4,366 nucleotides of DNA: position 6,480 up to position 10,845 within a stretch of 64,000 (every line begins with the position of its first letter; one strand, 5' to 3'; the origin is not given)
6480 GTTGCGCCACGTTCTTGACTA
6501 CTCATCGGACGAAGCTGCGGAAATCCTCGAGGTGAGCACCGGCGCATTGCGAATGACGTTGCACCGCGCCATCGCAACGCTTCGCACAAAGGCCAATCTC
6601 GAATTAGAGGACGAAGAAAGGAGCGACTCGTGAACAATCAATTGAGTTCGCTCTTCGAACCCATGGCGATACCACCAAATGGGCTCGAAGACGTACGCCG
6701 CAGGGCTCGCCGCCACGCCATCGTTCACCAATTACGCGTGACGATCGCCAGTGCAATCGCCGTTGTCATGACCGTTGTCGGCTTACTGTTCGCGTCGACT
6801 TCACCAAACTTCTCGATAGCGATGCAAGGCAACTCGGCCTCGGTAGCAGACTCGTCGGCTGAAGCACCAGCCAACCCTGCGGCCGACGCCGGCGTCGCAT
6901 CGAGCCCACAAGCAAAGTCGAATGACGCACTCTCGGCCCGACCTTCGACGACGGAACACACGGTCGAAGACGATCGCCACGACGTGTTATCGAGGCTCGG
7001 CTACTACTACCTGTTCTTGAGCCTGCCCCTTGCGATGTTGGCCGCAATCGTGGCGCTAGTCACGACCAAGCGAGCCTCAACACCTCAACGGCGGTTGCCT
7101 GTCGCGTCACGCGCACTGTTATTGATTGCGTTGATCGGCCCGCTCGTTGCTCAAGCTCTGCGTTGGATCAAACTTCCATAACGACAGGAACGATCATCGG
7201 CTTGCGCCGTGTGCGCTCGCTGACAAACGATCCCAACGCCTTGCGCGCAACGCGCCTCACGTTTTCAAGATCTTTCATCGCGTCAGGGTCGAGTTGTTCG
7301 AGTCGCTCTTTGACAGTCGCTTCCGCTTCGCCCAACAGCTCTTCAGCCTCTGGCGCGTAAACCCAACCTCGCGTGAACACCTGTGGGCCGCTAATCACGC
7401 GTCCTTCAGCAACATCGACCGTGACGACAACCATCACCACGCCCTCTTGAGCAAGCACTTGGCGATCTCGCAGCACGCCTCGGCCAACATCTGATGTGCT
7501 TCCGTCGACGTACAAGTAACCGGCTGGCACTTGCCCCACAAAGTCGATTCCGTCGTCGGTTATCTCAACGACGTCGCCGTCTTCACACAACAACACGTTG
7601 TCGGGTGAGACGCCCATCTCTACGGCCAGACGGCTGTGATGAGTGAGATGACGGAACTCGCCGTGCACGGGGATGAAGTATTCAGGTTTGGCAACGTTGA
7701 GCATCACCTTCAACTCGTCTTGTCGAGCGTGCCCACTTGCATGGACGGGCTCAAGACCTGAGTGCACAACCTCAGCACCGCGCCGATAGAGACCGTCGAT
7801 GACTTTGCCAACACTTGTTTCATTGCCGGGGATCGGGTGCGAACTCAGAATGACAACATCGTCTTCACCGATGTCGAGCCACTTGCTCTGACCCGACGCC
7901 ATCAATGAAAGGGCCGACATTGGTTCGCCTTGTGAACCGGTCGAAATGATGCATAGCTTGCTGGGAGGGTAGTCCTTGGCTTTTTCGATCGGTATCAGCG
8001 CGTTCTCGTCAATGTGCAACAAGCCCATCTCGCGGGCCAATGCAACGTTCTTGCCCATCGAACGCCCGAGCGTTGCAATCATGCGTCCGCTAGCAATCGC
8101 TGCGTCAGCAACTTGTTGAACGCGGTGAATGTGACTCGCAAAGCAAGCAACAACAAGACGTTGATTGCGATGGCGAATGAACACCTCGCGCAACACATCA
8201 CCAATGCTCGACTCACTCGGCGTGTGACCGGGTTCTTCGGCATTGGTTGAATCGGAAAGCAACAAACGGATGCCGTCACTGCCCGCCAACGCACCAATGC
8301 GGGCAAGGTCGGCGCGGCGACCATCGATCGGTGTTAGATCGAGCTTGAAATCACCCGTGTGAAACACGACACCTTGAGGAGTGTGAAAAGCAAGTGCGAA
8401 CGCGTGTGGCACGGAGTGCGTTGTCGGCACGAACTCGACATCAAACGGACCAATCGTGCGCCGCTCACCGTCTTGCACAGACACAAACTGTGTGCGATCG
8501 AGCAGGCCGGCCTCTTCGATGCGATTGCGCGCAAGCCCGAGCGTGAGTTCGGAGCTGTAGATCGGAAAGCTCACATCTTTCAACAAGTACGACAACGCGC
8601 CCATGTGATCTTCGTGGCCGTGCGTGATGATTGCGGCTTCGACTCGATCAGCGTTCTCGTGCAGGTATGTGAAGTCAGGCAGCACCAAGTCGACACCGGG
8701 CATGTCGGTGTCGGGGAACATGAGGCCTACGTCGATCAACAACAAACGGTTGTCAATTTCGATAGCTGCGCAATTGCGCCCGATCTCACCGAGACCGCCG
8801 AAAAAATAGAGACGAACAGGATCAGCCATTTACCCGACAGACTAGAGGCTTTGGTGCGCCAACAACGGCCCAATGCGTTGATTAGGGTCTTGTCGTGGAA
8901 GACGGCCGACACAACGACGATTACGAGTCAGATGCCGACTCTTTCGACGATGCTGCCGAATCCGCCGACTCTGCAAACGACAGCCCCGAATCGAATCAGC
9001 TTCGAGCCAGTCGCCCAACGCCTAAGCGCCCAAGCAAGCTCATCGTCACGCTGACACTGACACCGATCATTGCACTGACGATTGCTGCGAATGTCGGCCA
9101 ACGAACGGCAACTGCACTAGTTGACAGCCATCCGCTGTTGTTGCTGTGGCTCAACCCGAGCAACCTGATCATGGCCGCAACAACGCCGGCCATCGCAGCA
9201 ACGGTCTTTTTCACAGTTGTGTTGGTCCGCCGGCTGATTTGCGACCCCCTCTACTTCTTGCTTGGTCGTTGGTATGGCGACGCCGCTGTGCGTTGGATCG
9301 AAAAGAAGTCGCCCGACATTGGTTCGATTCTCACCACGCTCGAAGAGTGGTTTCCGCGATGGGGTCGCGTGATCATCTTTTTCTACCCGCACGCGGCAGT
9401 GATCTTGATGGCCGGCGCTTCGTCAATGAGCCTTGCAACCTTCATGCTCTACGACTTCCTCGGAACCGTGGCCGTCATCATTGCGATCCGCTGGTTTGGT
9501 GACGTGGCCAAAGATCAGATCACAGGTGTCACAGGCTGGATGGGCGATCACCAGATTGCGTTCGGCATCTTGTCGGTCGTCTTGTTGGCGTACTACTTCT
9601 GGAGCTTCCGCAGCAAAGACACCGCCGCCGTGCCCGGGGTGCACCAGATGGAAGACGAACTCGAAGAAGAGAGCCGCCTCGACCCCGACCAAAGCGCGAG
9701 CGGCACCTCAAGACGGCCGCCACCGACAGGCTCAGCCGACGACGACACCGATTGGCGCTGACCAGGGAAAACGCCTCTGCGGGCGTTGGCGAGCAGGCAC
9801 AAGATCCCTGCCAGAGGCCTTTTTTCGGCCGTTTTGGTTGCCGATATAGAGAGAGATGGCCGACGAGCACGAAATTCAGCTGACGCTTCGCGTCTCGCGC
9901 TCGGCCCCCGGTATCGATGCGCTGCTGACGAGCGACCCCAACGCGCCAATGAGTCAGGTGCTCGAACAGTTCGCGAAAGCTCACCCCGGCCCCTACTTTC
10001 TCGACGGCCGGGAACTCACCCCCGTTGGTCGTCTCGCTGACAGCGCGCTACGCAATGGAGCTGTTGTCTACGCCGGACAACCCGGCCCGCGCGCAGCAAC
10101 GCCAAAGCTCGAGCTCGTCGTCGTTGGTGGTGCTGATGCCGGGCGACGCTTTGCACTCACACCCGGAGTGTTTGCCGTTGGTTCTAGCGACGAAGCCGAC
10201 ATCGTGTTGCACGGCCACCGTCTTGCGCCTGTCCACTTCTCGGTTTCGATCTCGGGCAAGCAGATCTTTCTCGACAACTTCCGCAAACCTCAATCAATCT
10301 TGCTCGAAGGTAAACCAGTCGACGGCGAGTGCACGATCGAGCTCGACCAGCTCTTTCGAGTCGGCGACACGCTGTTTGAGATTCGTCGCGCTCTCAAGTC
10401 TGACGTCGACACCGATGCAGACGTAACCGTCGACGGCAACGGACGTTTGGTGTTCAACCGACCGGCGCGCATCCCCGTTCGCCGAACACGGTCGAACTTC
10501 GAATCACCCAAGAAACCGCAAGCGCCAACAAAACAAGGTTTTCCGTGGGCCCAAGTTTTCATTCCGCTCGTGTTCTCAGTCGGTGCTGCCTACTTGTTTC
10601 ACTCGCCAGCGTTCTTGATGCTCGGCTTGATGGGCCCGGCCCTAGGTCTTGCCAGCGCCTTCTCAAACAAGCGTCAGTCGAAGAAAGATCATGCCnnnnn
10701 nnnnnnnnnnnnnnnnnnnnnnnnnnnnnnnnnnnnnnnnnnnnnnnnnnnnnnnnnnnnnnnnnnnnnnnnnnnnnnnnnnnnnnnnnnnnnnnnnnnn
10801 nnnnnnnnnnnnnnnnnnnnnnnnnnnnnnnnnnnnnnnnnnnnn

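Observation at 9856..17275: Compact T7SS-like island (ATPase, WXG100, adaptor, protease toxin, lipoprotein) inserted into the housekeeping backbone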

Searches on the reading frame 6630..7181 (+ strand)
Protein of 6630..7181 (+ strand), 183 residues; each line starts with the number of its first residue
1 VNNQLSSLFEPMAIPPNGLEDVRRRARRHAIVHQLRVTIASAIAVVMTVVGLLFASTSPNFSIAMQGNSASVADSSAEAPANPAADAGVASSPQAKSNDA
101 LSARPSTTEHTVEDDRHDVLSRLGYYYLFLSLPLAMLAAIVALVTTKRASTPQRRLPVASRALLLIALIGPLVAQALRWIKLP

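Call 4: search_protein_families(library=pfam, proteins=[window:6630-7181:+], max_evalue=0.001)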
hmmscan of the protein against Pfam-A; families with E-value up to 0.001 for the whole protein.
window:6630-7181:+ (183 aa): 0 families

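Call 6: search_protein_families(library=ncbifam, proteins=[window:6630-7181:+], max_evalue=0.1)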
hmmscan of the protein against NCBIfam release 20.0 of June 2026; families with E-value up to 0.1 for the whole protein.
window:6630-7181:+ (183 aa): 1 family
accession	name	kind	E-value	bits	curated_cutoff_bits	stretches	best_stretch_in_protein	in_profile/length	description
TIGR02813.1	omega_3_PfaA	subfamily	0.055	10.1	1010.1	1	29-136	1135-1237/2582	polyketide-type polyunsaturated fatty acid synthase PfaA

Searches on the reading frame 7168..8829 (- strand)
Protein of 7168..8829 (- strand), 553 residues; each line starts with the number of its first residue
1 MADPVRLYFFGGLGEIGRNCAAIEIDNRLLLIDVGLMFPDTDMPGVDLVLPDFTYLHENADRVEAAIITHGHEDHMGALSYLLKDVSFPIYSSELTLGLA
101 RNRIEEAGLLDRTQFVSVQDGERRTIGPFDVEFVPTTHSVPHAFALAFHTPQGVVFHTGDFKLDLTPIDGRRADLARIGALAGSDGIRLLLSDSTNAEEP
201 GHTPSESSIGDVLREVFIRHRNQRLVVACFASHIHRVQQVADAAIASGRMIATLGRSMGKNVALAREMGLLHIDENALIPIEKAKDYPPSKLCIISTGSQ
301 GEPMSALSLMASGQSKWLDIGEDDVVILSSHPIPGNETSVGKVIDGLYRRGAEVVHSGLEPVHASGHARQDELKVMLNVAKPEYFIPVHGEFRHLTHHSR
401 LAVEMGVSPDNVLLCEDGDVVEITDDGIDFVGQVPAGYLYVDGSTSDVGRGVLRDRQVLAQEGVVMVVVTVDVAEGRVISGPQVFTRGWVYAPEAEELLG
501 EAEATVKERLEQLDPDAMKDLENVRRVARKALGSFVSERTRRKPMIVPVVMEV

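Call 4: search_protein_families(library=pfam, proteins=[window:7168-8829:-], max_evalue=0.001)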
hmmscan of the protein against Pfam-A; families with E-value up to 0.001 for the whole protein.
window:7168-8829:- (553 aa): 5 families
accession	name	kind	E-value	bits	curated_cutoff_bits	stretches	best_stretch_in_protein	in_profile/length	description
PF22505.1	RNase_J_b_CASP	-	3.3e-48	163.1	27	1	223-347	2-126/126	Ribonuclease J, beta-CASP domain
PF17770.6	RNase_J_C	-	3.6e-28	99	23.8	1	452-553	1-102/102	Ribonuclease J C-terminal domain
PF00753.33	Lactamase_B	-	5.3e-14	53.1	22.7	1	16-164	4-153/196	Metallo-beta-lactamase superfamily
PF07521.17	RMMBL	-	2.5e-13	50.2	21.6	1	359-407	8-58/63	Zn-dependent metallo-hydrolase RNA specificity domain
PF12706.13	Lactamase_B_2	-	1.8e-09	37.9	27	1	56-162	24-144/200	Beta-lactamase superfamily domain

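Call 17: find_related_loci(query=window:7168-8829:-, collection=genome_contigs, flank=10000)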
Query window:7168-8829:- (553 aa) in genome_contigs; peptide patterns used: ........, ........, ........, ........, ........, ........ (x = any residue, [..] = any of these).
599 stretches matched a pattern (row limit reached: there are more); 561 encode a relative of the query (tblastn E <= 1e-3); the best 80 are kept; 80 distinct loci.
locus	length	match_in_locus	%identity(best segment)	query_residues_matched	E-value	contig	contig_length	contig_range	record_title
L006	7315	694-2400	75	1-553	0e+0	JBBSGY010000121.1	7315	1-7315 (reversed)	MAG: Acidimicrobiales bacterium isolate LS2_sbin.53 LS2_sbin.53_K_816443_L_7315_cov_9.0000, whole genome shotgun sequenc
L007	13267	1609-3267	70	1-553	0e+0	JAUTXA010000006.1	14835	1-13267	MAG: Actinomycetota bacterium isolate BP_101 scaffold_2425812, whole genome shotgun sequence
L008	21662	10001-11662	69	1-553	0e+0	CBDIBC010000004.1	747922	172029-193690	MAG: Acidimicrobiales bacterium isolate 4629b793-2d24-4bb8-987d-983121dd1e45 genome assembly, contig: contig_4, whole ge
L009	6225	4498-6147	69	4-553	0e+0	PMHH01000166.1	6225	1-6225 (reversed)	MAG: Acidimicrobiaceae bacterium isolate palsa_693 73.20120600_P3S.7_contig_1718, whole genome shotgun sequence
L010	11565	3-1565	71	33-553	0e+0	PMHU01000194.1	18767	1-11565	MAG: Acidimicrobiaceae bacterium isolate palsa_688 73.20120600_P2M.43_contig_10296, whole genome shotgun sequence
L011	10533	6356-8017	64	1-552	0e+0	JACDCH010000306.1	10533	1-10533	MAG: Acidimicrobiia bacterium isolate MGR_bin303 SD2897-2912_k127_2985606, whole genome shotgun sequence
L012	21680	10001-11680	55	1-553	0e+0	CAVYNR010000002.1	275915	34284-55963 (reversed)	MAG: uncultured Actinomycetes bacterium isolate MFD04212.bin.2.8 genome assembly, contig: contig_15562, whole genome sho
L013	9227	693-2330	48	9-553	2e-174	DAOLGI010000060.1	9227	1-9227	MAG TPA_asm: Acidimicrobiia bacterium isolate AMR_MDS_0228 NODE_3157_length_9227_cov_9.408526, whole genome shotgun sequ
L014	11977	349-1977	47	10-553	7e-172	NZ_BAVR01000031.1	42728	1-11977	Acetivibrio straminisolvens JCM 21531, whole genome shotgun sequence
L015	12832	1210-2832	46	10-551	1e-170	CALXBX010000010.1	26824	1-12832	MAG: uncultured Clostridia bacterium isolate E0_LS__bin212 genome assembly, contig: E0_LS__k127_1623549, whole genome sh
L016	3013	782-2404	46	10-551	3e-180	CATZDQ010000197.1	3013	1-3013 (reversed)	MAG TPA_asm: uncultured Clostridiaceae bacterium isolate ERR9492491_bin.16_MetaWRAP_v1.3_MAG genome assembly, contig: ER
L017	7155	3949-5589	46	5-552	1e-170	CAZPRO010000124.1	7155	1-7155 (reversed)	MAG TPA_asm: uncultured Clostridium sp. isolate SRP313737_co1_101 genome assembly, contig: NODE_15086_length_7155_cov_7.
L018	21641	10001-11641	45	5-552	2e-169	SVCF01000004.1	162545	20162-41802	MAG: Clostridium butyricum isolate SIG247 NODE_57_length_162545_cov_613.371329, whole genome shotgun sequence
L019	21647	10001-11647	45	2-553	8e-168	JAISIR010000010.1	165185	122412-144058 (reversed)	MAG: Clostridiales bacterium isolate Hm464_bin68 k119_1219709, whole genome shotgun sequence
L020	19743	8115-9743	46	10-553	6e-168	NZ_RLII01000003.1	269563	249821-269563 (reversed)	Acetivibrio mesophilus strain N2K1 seq3, whole genome shotgun sequence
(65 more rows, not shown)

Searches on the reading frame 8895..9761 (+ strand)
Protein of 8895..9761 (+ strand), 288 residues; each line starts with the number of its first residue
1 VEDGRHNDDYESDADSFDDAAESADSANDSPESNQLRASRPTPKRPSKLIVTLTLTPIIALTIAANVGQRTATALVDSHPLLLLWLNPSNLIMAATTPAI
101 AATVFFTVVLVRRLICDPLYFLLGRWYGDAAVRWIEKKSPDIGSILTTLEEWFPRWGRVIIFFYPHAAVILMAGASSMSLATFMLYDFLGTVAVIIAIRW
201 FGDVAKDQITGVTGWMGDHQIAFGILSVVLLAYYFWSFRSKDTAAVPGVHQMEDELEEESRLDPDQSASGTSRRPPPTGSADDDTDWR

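Call 4: search_protein_families(library=pfam, proteins=[window:8895-9761:+], max_evalue=0.001)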
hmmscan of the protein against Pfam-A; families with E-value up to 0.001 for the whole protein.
window:8895-9761:+ (288 aa): 1 family
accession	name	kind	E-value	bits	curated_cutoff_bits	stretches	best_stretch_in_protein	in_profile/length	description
PF09335.16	VTT_dom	-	3.7e-06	27.8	33.9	1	90-201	4-120/123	VTT domain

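Call 6: search_protein_families(library=ncbifam, proteins=[window:8895-9761:+], max_evalue=0.1)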
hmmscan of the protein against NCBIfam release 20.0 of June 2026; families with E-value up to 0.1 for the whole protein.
window:8895-9761:+ (288 aa): 1 family
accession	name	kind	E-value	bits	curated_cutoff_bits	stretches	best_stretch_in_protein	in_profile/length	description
NF052604.1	UndecprPTUtpABac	equivalog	9.3e-05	22.6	250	1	118-236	65-188/198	undecaprenyl phosphate transporter UptA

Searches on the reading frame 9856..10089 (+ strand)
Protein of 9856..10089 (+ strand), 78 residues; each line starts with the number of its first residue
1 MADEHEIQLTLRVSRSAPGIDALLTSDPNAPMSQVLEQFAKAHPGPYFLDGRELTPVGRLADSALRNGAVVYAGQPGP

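Call 104: search_solved_structures(query=A7, max_evalue=10, show_alignments=2)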
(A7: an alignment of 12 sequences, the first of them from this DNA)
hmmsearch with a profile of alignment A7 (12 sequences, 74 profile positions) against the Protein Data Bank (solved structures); distinct sequences matched with E-value up to 10: 70 (the best 60 are shown).
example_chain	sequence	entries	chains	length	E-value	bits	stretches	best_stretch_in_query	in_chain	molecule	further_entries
2mlb_A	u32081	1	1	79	4e-06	30.2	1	20-71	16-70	redesigned ubiquitin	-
7mrj_A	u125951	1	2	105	0.0028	21.1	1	32-72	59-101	Ubiquitin domain-containing protein TINCR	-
7pyv_C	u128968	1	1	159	0.016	18.7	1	19-70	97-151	UBD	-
9ykv_C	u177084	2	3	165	0.018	18.5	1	19-70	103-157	Ubiquitin D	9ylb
8vk9_B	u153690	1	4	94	0.033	17.7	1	18-71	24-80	Ubiquitin variant D2.3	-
3m62_B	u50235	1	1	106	0.033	17.7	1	18-70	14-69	UV excision repair protein RAD23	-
2nbu_A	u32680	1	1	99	0.077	16.5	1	18-70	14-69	UV excision repair protein RAD23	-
6zj3_L2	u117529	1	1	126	0.08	16.4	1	20-55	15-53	Ribosomal protein eL40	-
9p4g_A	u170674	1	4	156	0.092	16.2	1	17-42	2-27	Flagellar assembly factor FliW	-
2kln_A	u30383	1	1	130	0.095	16.2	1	4-52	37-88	PROBABLE SULPHATE-TRANSPORT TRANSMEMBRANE PROTEIN, COG0659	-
6jh1_D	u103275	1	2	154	0.099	16.1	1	28-71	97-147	Ubiquitin-like protein ISG15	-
9jtc_C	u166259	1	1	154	0.1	16.1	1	28-71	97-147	Ubiquitin-like protein ISG15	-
3gka_A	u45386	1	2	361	0.13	15.8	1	11-44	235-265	N-ethylmaleimide reductase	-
4ewl_A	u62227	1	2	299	0.19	15.2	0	12-41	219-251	1D-myo-inositol 2-acetamido-2-deoxy-alpha-D-glucopyranoside deacetylase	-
1q74_A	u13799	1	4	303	0.19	15.2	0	12-41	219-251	1D-myo-inositol 2-acetamido-2-deoxy-alpha-D-glucopyranoside Deacetylase (MshB)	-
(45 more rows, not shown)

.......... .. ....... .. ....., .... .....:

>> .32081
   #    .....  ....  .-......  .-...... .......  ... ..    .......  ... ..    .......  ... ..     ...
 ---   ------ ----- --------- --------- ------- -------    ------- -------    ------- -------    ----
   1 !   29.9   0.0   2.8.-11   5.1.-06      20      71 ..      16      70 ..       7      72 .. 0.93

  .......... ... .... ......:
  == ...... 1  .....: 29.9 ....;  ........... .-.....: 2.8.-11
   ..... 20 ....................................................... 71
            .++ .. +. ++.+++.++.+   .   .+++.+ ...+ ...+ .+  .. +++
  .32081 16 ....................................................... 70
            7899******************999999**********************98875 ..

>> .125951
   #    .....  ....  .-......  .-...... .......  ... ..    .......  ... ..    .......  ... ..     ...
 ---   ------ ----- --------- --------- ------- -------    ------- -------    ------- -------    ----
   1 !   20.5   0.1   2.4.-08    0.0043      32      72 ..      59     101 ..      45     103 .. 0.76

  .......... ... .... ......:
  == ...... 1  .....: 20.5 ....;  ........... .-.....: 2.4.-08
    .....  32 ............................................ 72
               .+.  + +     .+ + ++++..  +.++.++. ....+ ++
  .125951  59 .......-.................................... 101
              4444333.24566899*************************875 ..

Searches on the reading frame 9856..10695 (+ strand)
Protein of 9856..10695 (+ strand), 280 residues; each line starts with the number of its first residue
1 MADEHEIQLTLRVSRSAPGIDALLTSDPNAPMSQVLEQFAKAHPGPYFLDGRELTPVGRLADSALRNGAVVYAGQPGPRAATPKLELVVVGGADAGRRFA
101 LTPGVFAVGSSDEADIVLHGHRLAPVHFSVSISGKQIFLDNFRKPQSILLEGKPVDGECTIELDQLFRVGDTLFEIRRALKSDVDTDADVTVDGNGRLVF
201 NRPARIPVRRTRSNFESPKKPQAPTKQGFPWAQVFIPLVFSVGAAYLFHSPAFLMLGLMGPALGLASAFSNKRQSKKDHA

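Call 88: predict_structure(alignment_id=A6)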
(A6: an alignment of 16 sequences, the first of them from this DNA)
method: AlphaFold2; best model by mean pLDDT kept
length: 280 residues; sequences in the alignment: 16
mean_pLDDT: 82.9   pTM: 0.48
mean pLDDT of the five models: 82.9, 81.7, 81.2, 80.8, 80.6
residues with pLDDT >= 90: 127; 70-90: 105; 50-70: 34; < 50: 14
segments of 3 or more residues with pLDDT < 50: 183-190, 213-215
pLDDT, mean of each block of 10 residues (from residue 1): 67 70 83 94 90 92 84 83 85 89 93 91 92 93 82 91 94 91 46 68 54 58 80 91 95 92 90 82
secondary structure, 60 per line:
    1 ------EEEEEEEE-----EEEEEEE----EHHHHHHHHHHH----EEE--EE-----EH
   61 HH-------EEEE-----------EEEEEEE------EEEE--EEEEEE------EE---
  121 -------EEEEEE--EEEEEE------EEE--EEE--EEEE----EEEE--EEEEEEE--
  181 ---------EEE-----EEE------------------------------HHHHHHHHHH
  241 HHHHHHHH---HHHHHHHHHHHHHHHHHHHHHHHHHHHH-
elements in order: E7-14 E20-26 H32-42 E47-49 E70-73 E85-91 E98-101 E104-109 E128-133 E136-141 E148-150 E153-155 E158-161 E166-169 E172-178 E190-192 E198-200 H231-248 H252-279

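Call 90: fold_search(model_id=the predicted structure, library=pdb)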
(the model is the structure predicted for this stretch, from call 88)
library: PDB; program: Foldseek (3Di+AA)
matches with E <= 10: 1438; with E <= 0.001: 120
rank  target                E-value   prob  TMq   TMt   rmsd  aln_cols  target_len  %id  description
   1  3gqs_A                8.8e-09  1.00  0.33  0.89   1.0        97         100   26  Crystal structure of the FHA domain of CT664 protein from Chlamydia trachomatis (released 2009-04-07)
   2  6i2q_B                1.6e-08  1.00  0.32  0.88   1.5        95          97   20  Crystal structure of the wild-type SucA domain of Mycobacterium smegmatis KGD (alpha-ketoglutarate decarboxylase), in  (released 2019-05-22)
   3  4qcj                  1.6e-08  1.00  0.33  0.86   1.7        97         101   18  Crystal Structure of OdhI from Corynebacterium glutamicum (released 2014-07-02)
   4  7rj3_B                2.8e-08  1.00  0.33  0.82   2.7       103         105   19  Crystal Structure of the Forkhead Associated (FHA) Domain of the Glycogen Accumulation Regulator (GarA) from Mycobacte (released 2021-07-28)
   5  6hc1_A                3.3e-08  1.00  0.33  0.86   1.4       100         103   15  Bdellovibrio bacteriovorus DgcB FHA in complex with phosphorylated N-terminal peptide (released 2019-08-28)
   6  3po8                  3.5e-08  1.00  0.32  0.86   1.7        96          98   18  Structural and functional analysis of phosphothreonine-dependent FHA domain interactions (released 2011-01-26)
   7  4d9v_B                3.5e-08  1.00  0.31  0.76   1.9        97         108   25  Structure of the Type III Secretion System Protein (released 2012-09-26)
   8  8p5x_G                3.7e-08  1.00  0.33  0.84   1.7        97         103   18  Single particle cryo-EM structure of the complex between Corynebacterium glutamicum homohexameric 2-oxoglutarate dehyd (released 2023-08-16)
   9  1r21_MODEL_1_A        3.7e-08  1.00  0.32  0.84   2.6        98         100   19  Solution Structure of human Ki67 FHA Domain (released 2003-12-30)
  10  6i2r_B                4.2e-08  1.00  0.32  0.89   1.4        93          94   20  Crystal structure of the SucA domain of Mycobacterium smegmatis KGD (alpha-ketoglutarate decarboxylase), mutant R802A, (released 2019-05-22)
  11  3poa_A                4.4e-08  1.00  0.31  0.87   1.6        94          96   18  Structural and functional analysis of phosphothreonine-dependent FHA domain interactions (released 2011-01-26)
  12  5djo_A                5.6e-08  1.00  0.31  0.53   2.3       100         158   20  Crystal structure of the CC1-FHA tandem of Kinesin-3 KIF13A (released 2015-12-30)
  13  6hc1_B                5.9e-08  1.00  0.32  0.85   1.4        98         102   15  Bdellovibrio bacteriovorus DgcB FHA in complex with phosphorylated N-terminal peptide (released 2019-08-28)
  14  3gqs_B                6.2e-08  1.00  0.32  0.85   2.0        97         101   27  Crystal structure of the FHA domain of CT664 protein from Chlamydia trachomatis (released 2009-04-07)
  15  4a0e_A                7.0e-08  1.00  0.32  0.77   2.1        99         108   24  Crystal structure of the cytoplasmic N-terminal domain of Yersinia pestis YscD (released 2012-02-29)
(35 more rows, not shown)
